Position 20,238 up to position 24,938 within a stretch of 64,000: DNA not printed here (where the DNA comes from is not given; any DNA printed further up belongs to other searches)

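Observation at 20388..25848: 1472-aa coiled-coil protein with histone-H1-like K/A/P N-terminal tail, translationally coupled to a two-TM membrane protein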

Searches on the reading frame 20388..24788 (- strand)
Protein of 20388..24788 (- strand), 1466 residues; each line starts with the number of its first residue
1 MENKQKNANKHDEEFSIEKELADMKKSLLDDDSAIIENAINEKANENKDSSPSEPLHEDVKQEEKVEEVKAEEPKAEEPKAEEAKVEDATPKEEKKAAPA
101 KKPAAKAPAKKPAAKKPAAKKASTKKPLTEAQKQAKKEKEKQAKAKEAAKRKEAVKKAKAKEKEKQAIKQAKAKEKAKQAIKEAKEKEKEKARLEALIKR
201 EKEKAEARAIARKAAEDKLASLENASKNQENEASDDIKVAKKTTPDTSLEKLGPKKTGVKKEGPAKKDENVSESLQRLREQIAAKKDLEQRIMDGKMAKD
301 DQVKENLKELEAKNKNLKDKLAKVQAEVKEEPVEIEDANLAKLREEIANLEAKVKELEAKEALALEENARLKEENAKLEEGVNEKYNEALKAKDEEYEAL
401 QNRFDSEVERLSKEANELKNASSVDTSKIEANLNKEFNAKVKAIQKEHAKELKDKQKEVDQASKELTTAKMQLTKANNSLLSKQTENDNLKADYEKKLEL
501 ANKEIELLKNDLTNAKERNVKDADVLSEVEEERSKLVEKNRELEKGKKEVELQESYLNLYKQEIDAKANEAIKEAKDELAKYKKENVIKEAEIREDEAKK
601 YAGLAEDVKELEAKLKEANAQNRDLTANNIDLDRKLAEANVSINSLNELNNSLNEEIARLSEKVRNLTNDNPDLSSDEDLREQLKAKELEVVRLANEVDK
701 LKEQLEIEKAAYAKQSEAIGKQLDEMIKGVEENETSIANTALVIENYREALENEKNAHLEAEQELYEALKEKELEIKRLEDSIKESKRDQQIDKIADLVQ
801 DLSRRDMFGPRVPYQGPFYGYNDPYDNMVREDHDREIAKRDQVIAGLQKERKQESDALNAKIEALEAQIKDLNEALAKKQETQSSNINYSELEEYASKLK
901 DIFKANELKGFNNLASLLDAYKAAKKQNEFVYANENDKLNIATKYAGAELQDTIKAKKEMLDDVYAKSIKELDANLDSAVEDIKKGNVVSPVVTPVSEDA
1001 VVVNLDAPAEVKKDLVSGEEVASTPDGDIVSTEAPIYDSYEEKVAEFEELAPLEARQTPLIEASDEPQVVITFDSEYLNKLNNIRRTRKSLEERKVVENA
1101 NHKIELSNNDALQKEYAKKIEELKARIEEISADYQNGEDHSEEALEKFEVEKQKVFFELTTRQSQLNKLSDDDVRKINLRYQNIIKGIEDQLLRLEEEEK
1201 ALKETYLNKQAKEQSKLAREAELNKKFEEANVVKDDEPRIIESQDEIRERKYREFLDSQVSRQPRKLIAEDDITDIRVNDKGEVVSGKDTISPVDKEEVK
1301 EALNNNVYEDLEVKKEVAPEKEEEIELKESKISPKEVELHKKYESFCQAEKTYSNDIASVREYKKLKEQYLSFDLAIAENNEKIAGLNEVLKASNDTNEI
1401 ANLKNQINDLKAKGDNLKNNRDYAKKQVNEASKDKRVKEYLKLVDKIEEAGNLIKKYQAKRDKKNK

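Call 6: search_protein_families(library=pfam, proteins=[window:20388-24788:-], max_evalue=1)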
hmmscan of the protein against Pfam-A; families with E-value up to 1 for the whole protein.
window:20388-24788:- (1466 aa): 1 family
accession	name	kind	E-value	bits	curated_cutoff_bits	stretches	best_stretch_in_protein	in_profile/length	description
PF16559.10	GIT_CC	-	0.00088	19.4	28.7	1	630-675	19-64/66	GIT coiled-coil Rho guanine nucleotide exchange factor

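Call 7: search_protein_families(library=ncbifam, proteins=[window:20388-24788:-], max_evalue=1)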
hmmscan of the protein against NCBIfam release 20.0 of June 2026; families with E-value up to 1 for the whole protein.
window:20388-24788:- (1466 aa): 1 family
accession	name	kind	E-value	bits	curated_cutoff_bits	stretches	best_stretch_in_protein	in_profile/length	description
NF040788.1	S-lay_SlaB_Mtsph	equivalog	0.14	11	700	0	619-668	335-384/416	S-layer protein SlaB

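Call 9: find_encoding_contigs(protein=window:20388-24788:-, flank=10000, max_places=6)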
Protein window:20388-24788:- (1466 aa): no gene with exactly this product is on record in the collection.
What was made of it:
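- Tried and rejected: An exact look-up of the 1466-aa protein is not on record (call 9).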

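Call 10: find_homologous_proteins(query=window:20388-24788:-)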
Query window:20388-24788:- (1466 aa): 9 proteins with E <= 0.001 among 8000 candidates.
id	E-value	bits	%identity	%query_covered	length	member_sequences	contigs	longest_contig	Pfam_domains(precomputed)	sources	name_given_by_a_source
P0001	0.0e+0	2354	82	99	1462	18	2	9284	-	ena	-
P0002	0.0e+0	2092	76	100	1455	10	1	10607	-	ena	-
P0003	0.0e+0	1737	64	99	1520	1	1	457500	-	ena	-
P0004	0.0e+0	1728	68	88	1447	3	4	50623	-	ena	-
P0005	0.0e+0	1653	63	100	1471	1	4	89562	-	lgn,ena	-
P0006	0.0e+0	1517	62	93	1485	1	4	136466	-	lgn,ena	-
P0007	0.0e+0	1499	59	99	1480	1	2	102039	-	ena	-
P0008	3.8e-60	223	33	36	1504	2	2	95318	-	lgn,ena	-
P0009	2.4e-52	197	32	49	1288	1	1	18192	-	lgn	-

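Call 11: find_encoding_contigs(protein=P0008, flank=10000, max_places=2)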
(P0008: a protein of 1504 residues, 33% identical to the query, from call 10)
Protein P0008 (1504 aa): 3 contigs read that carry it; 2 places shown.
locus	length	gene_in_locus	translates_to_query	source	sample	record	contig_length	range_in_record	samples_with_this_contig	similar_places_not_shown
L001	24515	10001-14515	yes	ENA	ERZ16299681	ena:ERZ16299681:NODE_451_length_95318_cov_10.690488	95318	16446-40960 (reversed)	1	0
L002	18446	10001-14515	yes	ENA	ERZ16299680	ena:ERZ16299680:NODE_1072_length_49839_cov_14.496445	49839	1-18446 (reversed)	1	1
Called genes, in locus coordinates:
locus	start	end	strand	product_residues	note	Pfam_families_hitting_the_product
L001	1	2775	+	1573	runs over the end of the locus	PF00989:PAS (faint), PF08447:PAS_3 (faint), PF13188:PAS_8 (faint), PF13426:PAS_9 (faint), PF00990:GGDEF, PF00563:EAL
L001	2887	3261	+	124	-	PF06397:Desulfoferrod_N (weak), PF01880:Desulfoferrodox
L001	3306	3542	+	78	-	PF01106:NifU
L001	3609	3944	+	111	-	PF00575:S1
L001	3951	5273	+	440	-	PF00342:PGI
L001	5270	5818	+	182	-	-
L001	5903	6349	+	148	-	PF02367:TsaE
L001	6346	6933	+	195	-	PF00814:TsaD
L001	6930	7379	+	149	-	PF13302:Acetyltransf_3 (weak), PF13420:Acetyltransf_4 (faint), PF00583:Acetyltransf_1, PF13673:Acetyltransf_10, PF13508:Acetyltransf_7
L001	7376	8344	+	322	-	PF02543:Carbam_trans_N (faint), PF00814:TsaD, PF22521:HypF_C_2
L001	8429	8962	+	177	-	PF02674:Colicin_V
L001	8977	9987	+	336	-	-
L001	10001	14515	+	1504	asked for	-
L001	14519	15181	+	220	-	PF03483:B3_4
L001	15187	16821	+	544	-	PF00749:tRNA-synt_1c, PF03950:tRNA-synt_1c_C, PF20974:tRNA-synt_1c_C2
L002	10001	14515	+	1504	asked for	-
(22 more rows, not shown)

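Call 12: find_encoding_contigs(protein=P0009, flank=10000, max_places=2)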
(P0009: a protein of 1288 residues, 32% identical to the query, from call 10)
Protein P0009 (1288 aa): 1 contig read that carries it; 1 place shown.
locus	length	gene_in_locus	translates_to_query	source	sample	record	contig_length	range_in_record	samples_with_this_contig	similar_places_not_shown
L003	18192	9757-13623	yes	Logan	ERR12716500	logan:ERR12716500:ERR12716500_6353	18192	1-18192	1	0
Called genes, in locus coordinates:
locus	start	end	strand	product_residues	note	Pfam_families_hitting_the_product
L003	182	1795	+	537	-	PF13306:LRR_5, PF23952:LRR_EndoS (faint), PF12799:LRR_4 (faint), PF13855:LRR_8 (faint), PF13306:LRR_5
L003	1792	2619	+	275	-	PF13306:LRR_5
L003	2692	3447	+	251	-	PF21302:Zn_ribbon_RlmA, PF13847:Methyltransf_31 (weak), PF08241:Methyltransf_11, PF13649:Methyltransf_25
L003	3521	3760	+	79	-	PF01106:NifU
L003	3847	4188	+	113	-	PF00575:S1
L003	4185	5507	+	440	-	PF00342:PGI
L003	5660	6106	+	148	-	PF02367:TsaE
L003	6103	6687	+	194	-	PF00814:TsaD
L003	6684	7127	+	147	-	PF00583:Acetyltransf_1, PF13673:Acetyltransf_10, PF13508:Acetyltransf_7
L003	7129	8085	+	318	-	PF00814:TsaD, PF02543:Carbam_trans_N (weak), PF22521:HypF_C_2 (weak)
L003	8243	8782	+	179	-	PF02674:Colicin_V (weak)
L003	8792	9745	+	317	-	-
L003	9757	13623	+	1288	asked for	-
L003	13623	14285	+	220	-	PF03483:B3_4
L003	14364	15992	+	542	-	PF00749:tRNA-synt_1c, PF03950:tRNA-synt_1c_C, PF20974:tRNA-synt_1c_C2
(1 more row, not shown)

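Call 13: find_encoding_contigs(protein=P0003, flank=10000, max_places=2)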
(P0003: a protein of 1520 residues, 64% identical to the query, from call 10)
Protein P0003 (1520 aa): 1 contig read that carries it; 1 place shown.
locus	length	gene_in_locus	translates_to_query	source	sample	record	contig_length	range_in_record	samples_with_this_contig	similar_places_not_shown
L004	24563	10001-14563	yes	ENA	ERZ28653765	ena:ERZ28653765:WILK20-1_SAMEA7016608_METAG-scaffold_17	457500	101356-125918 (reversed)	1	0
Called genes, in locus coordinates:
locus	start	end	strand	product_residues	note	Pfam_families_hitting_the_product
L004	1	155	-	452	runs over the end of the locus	PF02386:TrkH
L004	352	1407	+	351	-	-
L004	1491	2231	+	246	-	PF20772:TACO1_YebC_N, PF01709:Transcrip_reg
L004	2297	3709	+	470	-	PF07992:Pyr_redox_2 (faint), PF21688:FAD-depend_C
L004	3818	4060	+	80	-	PF01106:NifU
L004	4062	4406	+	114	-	PF00575:S1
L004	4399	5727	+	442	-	PF00342:PGI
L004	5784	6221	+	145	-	PF02367:TsaE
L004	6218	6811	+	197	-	PF00814:TsaD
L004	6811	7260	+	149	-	PF00583:Acetyltransf_1, PF13673:Acetyltransf_10, PF13508:Acetyltransf_7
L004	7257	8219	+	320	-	PF00814:TsaD, PF22521:HypF_C_2 (weak)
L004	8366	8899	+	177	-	PF02674:Colicin_V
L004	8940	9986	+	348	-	-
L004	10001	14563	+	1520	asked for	-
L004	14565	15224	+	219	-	PF03483:B3_4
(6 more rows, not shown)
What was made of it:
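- Its neighbours are TsaEBD, RimI, an S1-domain protein, a B3_4 protein and GlnRS (calls 6, 11-13).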

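Call 17: find_related_loci(query=A1, collection=genome_contigs, flank=10000)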
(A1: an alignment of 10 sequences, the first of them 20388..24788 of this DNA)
Query A1 (1466 aa) in genome_contigs; peptide patterns used: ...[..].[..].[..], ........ (x = any residue, [..] = any of these).
516 stretches matched a pattern; 1 encode a relative of the query (tblastn E <= 1e-3); 1 distinct loci.
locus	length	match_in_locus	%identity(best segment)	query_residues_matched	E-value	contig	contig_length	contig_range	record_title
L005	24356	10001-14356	76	3-1466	0e+0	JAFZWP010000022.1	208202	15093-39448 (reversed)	MAG: Bacilli bacterium isolate RGIG8164 Water_buffalos_Rumen-3__c1663423, whole genome shotgun sequence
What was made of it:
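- Tried and rejected: The pattern-based scan of 185,579 GTDB species genomes found only one species, a water-buffalo rumen MAG (call 17).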

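Call 19: search_solved_structures(query=A1, max_evalue=0.1)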
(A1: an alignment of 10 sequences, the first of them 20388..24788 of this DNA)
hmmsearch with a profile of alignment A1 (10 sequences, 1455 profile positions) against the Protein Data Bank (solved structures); distinct sequences matched with E-value up to 0.1: 13.
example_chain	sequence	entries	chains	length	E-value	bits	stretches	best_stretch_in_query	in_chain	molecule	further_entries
4lin_A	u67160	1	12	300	0.00021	22.4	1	567-689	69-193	Tail needle protein gp26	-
9rgx_A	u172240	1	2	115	0.0052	17.8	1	287-370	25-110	sc-apCC3-ACW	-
2jz5_A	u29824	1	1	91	0.03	15.3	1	1088-1153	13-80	Uncharacterized protein VPA0419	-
9rgv_A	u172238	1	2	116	0.042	14.8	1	621-707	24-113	sc-apCC3-CW1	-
2poh_A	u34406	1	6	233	0.044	14.7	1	567-648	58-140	Head completion protein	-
9rgz_A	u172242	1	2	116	0.045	14.7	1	620-707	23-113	sc-apCC3-CW-2NTT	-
3ni0_A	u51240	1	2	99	0.045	14.7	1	578-658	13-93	Bone marrow stromal antigen 2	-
4zkp_A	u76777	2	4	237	0.046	14.6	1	567-648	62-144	Tail needle protein gp26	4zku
4zxq_A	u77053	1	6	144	0.047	14.6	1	567-645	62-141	Tail needle protein gp26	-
3c9i_A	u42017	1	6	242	0.048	14.6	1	567-648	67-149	Tail needle protein gp26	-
9rgy_A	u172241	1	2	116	0.054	14.4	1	621-706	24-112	sc-apCC3-CW-0NTT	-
2xg7_A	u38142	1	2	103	0.077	13.9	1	271-357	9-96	BONE MARROW STROMAL ANTIGEN 2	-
4ilo_A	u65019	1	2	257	0.096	13.6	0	585-722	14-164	CT398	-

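Call 59: search_protein_families(library=pfam, alignment_id=A6, max_evalue=0.001)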
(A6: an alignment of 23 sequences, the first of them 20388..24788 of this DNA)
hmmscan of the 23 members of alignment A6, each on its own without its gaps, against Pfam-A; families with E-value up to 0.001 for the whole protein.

A. member 1, window:20388-24788:- (1466 aa): 1 family
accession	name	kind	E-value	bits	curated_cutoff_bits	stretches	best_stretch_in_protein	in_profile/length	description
PF16559.10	GIT_CC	-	0.00088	19.4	28.7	1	630-675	19-64/66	GIT coiled-coil Rho guanine nucleotide exchange factor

B. families by the number of members that match (of 23 scanned): 1 family
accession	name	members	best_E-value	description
PF16559.10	GIT_CC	1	0.00088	GIT coiled-coil Rho guanine nucleotide exchange factor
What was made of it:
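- On EzrA: No EzrA hit (calls 6, 59).
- Closest known: EzrA / DivIVA-type division scaffolds of Firmicutes. Different: No Pfam EzrA or DivIVA hit was found (calls 6, 59).
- No RNA-binding domain was detected (calls 6, 7, 59).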

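Call 60: search_protein_families(library=padloc, proteins=[window:20388-24788:-], max_evalue=0.01)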
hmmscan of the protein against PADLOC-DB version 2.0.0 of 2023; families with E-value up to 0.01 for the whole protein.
window:20388-24788:- (1466 aa): 0 families
